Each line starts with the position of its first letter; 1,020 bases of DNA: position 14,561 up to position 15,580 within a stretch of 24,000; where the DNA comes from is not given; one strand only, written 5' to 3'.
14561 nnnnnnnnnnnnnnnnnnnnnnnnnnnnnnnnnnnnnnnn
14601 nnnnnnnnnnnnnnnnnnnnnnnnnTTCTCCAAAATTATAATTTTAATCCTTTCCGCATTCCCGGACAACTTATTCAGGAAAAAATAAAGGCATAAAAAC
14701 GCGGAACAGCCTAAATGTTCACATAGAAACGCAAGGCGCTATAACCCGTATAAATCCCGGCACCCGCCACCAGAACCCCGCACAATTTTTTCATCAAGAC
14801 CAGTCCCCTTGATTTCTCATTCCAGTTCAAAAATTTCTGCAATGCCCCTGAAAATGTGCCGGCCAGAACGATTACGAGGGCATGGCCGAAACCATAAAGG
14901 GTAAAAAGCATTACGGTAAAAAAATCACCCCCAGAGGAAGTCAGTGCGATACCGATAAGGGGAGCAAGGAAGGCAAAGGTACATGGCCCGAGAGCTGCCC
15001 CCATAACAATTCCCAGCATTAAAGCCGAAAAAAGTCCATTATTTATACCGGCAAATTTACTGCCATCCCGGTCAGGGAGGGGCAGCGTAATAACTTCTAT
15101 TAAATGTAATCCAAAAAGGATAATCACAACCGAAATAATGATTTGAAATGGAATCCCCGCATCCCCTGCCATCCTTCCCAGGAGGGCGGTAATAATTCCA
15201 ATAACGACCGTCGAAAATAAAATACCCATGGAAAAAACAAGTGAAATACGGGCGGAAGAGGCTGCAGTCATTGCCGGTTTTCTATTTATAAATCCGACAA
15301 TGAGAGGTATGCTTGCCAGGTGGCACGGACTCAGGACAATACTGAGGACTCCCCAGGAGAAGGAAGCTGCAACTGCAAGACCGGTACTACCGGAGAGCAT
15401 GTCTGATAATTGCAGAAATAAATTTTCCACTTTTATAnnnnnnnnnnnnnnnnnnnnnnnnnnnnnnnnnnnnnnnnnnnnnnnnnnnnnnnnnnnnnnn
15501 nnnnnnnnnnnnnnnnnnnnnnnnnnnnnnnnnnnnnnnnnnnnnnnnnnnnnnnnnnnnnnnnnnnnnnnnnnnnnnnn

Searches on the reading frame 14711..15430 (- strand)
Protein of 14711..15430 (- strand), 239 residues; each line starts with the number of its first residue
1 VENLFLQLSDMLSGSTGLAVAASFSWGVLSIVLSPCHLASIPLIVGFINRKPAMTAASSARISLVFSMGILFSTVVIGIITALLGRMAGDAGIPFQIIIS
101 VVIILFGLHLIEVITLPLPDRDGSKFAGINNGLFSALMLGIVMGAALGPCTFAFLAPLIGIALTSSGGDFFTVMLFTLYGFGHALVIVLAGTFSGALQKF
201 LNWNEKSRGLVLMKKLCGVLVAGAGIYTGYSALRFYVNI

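Call 3: search_protein_families(library=pfam, proteins=[window:14711-15430:-])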
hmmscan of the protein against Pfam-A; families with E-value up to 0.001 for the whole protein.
window:14711-15430:- (239 aa): 0 families

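Call 4: search_protein_families(library=ncbifam, proteins=[window:14711-15430:-])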
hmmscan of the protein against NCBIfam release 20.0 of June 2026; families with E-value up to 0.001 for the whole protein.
window:14711-15430:- (239 aa): 2 families
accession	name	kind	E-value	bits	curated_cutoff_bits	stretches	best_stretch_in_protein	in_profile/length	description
NF045694.1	seleno_TsoB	exception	1.6e-08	33.1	805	1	22-227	186-389/572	rhodanese/DsbD fusion-like selenoprotein TsoB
NF001419.0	PRK00293.1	subfamily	5.9e-05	21.8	330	1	19-197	171-355/574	protein-disulfide reductase DsbD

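Call 67: search_protein_families(library=pfam, proteins=[window:14711-15430:-], max_evalue=0.0001)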
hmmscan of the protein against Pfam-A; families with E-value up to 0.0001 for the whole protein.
window:14711-15430:- (239 aa): 0 families
